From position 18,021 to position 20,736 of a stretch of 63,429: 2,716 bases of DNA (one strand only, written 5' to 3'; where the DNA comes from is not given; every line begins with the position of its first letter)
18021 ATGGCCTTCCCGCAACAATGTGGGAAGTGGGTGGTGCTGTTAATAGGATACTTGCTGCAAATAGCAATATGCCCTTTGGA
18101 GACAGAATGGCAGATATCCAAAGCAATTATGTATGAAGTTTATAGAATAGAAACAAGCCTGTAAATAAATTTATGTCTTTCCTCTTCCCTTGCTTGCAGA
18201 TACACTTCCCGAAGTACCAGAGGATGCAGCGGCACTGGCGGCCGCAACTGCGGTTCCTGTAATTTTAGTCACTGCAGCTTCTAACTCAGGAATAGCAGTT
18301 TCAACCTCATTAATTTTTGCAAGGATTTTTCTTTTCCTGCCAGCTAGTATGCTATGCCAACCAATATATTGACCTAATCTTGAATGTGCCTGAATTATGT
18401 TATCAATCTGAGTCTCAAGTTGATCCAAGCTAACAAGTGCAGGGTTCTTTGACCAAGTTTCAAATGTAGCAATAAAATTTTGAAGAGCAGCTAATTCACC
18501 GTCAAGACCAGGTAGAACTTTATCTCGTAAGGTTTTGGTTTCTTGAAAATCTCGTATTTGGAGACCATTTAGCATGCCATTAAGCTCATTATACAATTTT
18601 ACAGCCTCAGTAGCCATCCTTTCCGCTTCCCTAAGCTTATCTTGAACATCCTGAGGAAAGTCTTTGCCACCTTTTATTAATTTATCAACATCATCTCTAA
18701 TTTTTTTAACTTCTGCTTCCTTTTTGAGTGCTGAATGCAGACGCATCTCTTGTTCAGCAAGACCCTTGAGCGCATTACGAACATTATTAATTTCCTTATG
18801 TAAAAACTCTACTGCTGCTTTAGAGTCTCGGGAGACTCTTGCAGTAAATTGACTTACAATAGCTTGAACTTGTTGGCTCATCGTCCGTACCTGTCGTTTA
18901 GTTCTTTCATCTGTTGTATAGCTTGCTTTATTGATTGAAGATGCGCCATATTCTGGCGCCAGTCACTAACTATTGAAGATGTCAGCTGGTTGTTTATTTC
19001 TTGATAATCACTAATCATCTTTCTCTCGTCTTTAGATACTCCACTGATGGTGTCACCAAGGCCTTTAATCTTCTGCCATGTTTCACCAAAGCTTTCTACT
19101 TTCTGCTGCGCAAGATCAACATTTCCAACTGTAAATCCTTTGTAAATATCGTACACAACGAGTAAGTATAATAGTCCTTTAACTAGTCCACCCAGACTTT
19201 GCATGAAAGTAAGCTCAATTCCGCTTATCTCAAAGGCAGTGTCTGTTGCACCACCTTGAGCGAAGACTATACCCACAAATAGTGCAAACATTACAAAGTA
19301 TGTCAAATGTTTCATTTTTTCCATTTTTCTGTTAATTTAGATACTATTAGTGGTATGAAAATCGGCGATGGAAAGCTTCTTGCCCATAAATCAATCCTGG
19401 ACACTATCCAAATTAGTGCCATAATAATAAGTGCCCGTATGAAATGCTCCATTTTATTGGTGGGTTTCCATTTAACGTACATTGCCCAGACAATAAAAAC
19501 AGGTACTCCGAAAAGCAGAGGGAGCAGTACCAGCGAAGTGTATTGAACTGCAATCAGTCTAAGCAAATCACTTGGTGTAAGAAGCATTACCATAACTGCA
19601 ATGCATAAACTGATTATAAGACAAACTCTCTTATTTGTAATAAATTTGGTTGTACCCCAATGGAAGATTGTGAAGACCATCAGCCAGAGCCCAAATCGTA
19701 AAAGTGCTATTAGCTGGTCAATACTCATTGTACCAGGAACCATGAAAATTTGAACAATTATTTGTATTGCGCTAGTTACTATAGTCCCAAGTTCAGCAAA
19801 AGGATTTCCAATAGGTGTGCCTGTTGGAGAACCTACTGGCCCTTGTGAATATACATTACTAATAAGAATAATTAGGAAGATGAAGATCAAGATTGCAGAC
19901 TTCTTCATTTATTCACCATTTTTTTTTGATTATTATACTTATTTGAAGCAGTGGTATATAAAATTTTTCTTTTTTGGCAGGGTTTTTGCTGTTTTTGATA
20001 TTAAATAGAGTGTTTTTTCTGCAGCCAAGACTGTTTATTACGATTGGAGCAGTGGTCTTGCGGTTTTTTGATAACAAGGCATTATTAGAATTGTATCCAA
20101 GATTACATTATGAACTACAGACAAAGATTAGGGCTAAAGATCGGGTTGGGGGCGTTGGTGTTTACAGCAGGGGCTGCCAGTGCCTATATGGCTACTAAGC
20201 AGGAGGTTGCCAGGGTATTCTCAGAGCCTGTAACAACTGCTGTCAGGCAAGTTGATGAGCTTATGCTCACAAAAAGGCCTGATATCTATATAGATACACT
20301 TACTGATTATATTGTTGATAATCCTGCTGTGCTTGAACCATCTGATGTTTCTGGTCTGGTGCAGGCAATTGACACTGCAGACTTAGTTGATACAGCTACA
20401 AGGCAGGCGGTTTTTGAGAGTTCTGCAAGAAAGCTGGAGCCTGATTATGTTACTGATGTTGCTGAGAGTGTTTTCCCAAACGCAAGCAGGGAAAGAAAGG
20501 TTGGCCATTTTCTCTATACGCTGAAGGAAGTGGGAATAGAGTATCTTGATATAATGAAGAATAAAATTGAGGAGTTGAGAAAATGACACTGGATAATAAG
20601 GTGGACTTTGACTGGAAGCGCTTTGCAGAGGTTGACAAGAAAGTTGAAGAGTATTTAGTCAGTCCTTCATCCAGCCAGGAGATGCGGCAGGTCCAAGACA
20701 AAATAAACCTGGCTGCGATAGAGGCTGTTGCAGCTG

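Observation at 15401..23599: ORFan double operon of secreted, membrane and coiled-coil proteins around a classic AAA+ ATPase: candidate undescribed membrane-associated machine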

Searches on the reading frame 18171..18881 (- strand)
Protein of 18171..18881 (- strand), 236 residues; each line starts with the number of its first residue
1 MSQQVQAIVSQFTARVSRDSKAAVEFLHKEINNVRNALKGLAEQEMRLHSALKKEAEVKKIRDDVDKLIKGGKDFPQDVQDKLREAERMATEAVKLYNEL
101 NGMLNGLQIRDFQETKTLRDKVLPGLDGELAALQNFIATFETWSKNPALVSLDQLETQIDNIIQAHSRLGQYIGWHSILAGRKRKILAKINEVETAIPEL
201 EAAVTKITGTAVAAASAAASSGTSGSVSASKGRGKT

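Call 5: search_protein_families(library=pfam, max_evalue=0.1, proteins=[window:18171-18881:-])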
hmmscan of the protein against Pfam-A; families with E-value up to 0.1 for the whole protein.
window:18171-18881:- (236 aa): 8 families
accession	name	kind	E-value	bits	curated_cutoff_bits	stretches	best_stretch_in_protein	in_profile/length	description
PF00804.31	Syntaxin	-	0.0002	21.7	26.7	1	24-96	11-80/157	Syntaxin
PF21689.3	TorS_sensor_domain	-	0.0034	17.4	27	1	125-215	39-127/275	Sensor protein TorS, sensor domain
PF06825.17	HSBP1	-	0.02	15.2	28.6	0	185-208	24-47/51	Heat shock factor binding protein 1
PF02520.22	ANIS5_cation-bd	-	0.031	14.8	29.3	0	145-208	11-73/109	SXP/RAL-2 family protein Ani s 5-like, metal-binding domain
PF06419.17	COG6_N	-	0.049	14.2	27.4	0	41-101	25-85/114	Conserved oligomeric complex COG6, N-terminal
PF10046.14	BLOC1_2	-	0.056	14.2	33.4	0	185-207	62-84/96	Biogenesis of lysosome-related organelles complex-1 subunit 2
PF19113.5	DUF5799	-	0.059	14.2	26.2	0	184-227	54-95/148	Family of unknown function (DUF5799)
PF18904.5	DUF5660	-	0.069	13.8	24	0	54-88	6-40/109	Domain of unknown function (DUF5660)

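Call 6: search_protein_families(library=phrogs, max_evalue=0.1, proteins=[window:18171-18881:-])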
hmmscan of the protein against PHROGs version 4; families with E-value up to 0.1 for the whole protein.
window:18171-18881:- (236 aa): 3 families
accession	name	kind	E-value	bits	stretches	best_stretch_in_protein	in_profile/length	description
phrog_25851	-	unknown function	0.00014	22.8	1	161-226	20-83/114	-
phrog_10546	-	unknown function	0.00032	22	1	18-160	23-159/186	-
phrog_2497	-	head and packaging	0.011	15.8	1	27-107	347-419/455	internal head protein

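Call 7: search_protein_families(library=ncbifam, max_evalue=0.1, proteins=[window:18171-18881:-])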
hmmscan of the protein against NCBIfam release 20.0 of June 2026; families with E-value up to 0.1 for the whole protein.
window:18171-18881:- (236 aa): 4 families
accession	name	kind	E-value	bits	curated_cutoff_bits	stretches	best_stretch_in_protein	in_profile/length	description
NF003034.1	PRK03918.1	equivalog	0.00012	20.2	700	1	21-207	458-642/878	DNA double-strand break repair ATPase Rad50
NF041034.1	Rad50_Sulf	equivalog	0.00085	17.3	1000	1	15-206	440-636/872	DNA double-strand break repair ATPase Rad50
NF045487.1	ASRP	equivalog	0.0035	16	300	0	21-103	155-237/593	archaea-specific SMC-related protein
NF058533.1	antiphage_ProA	equivalog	0.011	13.1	1500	1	6-214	927-1114/1903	anti-phage protein ProA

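Call 21: search_protein_families(library=padloc, max_evalue=0.1, proteins=[window:18171-18881:-])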
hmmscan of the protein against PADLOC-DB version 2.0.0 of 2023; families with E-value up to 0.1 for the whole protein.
window:18171-18881:- (236 aa): 7 families
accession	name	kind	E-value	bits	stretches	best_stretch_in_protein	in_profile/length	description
PDLC03859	LmuB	-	0.0027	15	1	22-191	346-476/611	-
PDLC03863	LmuB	-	0.0047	13.7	0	15-108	198-280/610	-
PDLC01151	HTH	-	0.0072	13.8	0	129-210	197-270/330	"Two HTH domains (N-terminal xre and C-therminal Sigma70_ECF), the C-terminal domain often fused to Cas6 (see WP_0065099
PDLC00516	JetC1|JetC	-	0.017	11.1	0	27-101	665-739/1098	DUF3584 domain; MukB-like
PDLC02977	1TM-TIR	-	0.018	12.6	1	14-99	48-131/186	-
PDLC00006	DruC1|DruC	-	0.024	11.1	0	18-93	206-281/626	Unknown function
PDLC03862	LmuB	-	0.084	9.2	0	5-115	400-510/643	-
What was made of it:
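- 18171..18881 (-): w236, a cytoplasmic coiled-coil protein with an S/A/G-rich tail. It is probably the distal tail of the split membrane/coiled-coil protein. Its Syntaxin, Rad50 and LmuB hits are all below cutoff and look like coiled-coil noise (calls 5, 7, 21).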

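Call 79: search_solved_structures(query=A10, max_evalue=1)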
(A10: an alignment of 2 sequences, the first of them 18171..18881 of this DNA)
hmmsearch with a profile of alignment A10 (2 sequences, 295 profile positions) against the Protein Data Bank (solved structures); distinct sequences matched with E-value up to 1: 7.
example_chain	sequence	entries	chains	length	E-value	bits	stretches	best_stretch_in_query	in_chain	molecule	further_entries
9hvw_D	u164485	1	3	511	0.074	15.7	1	220-289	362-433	Fusion glycoprotein F1,Probable N-acetylmuramidase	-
4wnz_A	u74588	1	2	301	0.12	15.1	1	35-96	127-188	CRISPR system Cmr subunit Cmr4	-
4rdp_A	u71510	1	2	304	0.12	15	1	35-96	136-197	CRISPR system Cmr subunit Cmr4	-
7dgu_A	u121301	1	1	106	0.12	15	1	102-168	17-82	de novo designed protein H4A1R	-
4w8w_A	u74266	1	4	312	0.12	15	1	35-96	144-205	CRISPR system Cmr subunit Cmr4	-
7pnm_A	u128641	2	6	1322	0.77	12.4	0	232-267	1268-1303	Spike glycoprotein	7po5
6nzk_A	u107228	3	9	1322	0.78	12.4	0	232-267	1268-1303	Spike surface glycoprotein | Spike glycoprotein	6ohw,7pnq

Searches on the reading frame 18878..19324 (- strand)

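Call 5: search_protein_families(library=pfam, max_evalue=0.1, proteins=[window:18878-19324:-])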
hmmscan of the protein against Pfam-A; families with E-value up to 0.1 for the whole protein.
window:18878-19324:- (148 aa): 0 families

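Call 6: search_protein_families(library=phrogs, max_evalue=0.1, proteins=[window:18878-19324:-])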
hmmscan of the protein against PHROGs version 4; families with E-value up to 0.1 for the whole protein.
window:18878-19324:- (148 aa): 2 families
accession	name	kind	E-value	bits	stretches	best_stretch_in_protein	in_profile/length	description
phrog_8495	-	unknown function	0.027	15.2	1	34-85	9-60/149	-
phrog_26723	-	unknown function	0.052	14.9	1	84-140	21-77/91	-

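Call 7: search_protein_families(library=ncbifam, max_evalue=0.1, proteins=[window:18878-19324:-])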
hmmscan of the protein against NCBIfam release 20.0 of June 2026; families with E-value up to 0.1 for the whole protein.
window:18878-19324:- (148 aa): 1 family
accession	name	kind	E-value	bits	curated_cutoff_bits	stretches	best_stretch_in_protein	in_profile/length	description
NF041066.2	DpdI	equivalog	0.033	14.2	150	1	61-141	63-141/239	protein DpdI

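Call 21: search_protein_families(library=padloc, max_evalue=0.1, proteins=[window:18878-19324:-])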
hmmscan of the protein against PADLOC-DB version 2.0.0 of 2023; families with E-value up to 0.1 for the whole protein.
window:18878-19324:- (148 aa): 0 families

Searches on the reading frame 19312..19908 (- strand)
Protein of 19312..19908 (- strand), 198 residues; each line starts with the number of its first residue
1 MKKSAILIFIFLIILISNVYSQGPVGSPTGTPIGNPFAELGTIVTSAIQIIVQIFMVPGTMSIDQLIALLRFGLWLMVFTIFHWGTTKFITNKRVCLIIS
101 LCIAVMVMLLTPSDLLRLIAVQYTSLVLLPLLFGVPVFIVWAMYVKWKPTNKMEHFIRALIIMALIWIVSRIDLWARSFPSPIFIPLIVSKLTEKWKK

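Call 5: search_protein_families(library=pfam, max_evalue=0.1, proteins=[window:19312-19908:-])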
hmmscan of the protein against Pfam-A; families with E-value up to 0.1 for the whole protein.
window:19312-19908:- (198 aa): 0 families

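Call 6: search_protein_families(library=phrogs, max_evalue=0.1, proteins=[window:19312-19908:-])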
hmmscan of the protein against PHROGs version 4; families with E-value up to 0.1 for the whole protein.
window:19312-19908:- (198 aa): 0 families

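Call 7: search_protein_families(library=ncbifam, max_evalue=0.1, proteins=[window:19312-19908:-])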
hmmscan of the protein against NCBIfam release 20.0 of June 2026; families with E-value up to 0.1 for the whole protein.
window:19312-19908:- (198 aa): 0 families

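Call 21: search_protein_families(library=padloc, max_evalue=0.1, proteins=[window:19312-19908:-])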
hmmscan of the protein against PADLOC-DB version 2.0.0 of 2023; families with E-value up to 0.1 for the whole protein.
window:19312-19908:- (198 aa): 0 families

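Call 112: search_solved_structures(query=A13, max_evalue=5)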
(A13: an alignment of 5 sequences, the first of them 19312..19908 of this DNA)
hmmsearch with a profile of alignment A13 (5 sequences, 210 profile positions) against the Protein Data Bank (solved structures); distinct sequences matched with E-value up to 5: 1.
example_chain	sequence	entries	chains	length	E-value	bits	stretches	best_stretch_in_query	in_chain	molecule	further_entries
8zrn_A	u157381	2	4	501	1.6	11.6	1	73-163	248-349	Neuronal acetylcholine receptor subunit alpha-6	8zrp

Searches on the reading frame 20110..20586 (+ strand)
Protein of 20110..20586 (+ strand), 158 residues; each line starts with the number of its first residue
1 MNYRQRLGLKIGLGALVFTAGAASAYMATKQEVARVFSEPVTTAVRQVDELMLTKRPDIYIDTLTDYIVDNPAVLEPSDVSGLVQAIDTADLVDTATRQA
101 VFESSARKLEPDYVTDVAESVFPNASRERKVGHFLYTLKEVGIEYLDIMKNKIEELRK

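Call 5: search_protein_families(library=pfam, max_evalue=0.1, proteins=[window:20110-20586:+])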
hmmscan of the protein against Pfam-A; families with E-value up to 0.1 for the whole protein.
window:20110-20586:+ (158 aa): 0 families

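Call 6: search_protein_families(library=phrogs, max_evalue=0.1, proteins=[window:20110-20586:+])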
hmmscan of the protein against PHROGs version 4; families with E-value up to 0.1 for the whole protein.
window:20110-20586:+ (158 aa): 0 families

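Call 7: search_protein_families(library=ncbifam, max_evalue=0.1, proteins=[window:20110-20586:+])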
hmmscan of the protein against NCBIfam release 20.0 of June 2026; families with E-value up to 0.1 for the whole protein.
window:20110-20586:+ (158 aa): 1 family
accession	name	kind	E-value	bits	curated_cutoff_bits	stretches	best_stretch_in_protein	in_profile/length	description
NF045508.1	PhasinPhaH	equivalog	0.078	13.1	250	1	14-134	60-182/234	phasin PhaH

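Call 21: search_protein_families(library=padloc, max_evalue=0.1, proteins=[window:20110-20586:+])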
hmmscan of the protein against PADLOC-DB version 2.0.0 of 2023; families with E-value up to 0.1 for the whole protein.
window:20110-20586:+ (158 aa): 0 families

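Call 113: search_solved_structures(query=A14, max_evalue=5)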
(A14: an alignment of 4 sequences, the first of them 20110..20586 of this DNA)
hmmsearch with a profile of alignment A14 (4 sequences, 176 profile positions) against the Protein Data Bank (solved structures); distinct sequences matched with E-value up to 5: 9.
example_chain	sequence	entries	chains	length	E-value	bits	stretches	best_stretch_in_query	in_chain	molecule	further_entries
8b6g_CE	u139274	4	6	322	0.24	14.3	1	105-166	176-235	NmrA domain-containing protein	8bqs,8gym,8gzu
3c41_J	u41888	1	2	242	1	12.3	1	77-134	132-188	Amino acid ABC transporter (ArtP)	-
2olj_A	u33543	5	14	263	1.2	12.1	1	77-134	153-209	Amino acid ABC transporter | protein ArtP | ArtP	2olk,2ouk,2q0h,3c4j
3hkx_A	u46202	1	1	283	2.3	11.1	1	99-134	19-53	Amidase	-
4izv_A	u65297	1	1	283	2.4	11.1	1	99-134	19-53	Amidase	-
4izt_A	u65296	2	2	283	2.5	11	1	99-134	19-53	Amidase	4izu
4izw_A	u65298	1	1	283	2.5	11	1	99-134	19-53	Amidase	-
5nz5_A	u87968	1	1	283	2.5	11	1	99-134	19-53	Amidase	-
4izs_A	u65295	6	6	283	2.5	11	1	99-134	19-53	Amidase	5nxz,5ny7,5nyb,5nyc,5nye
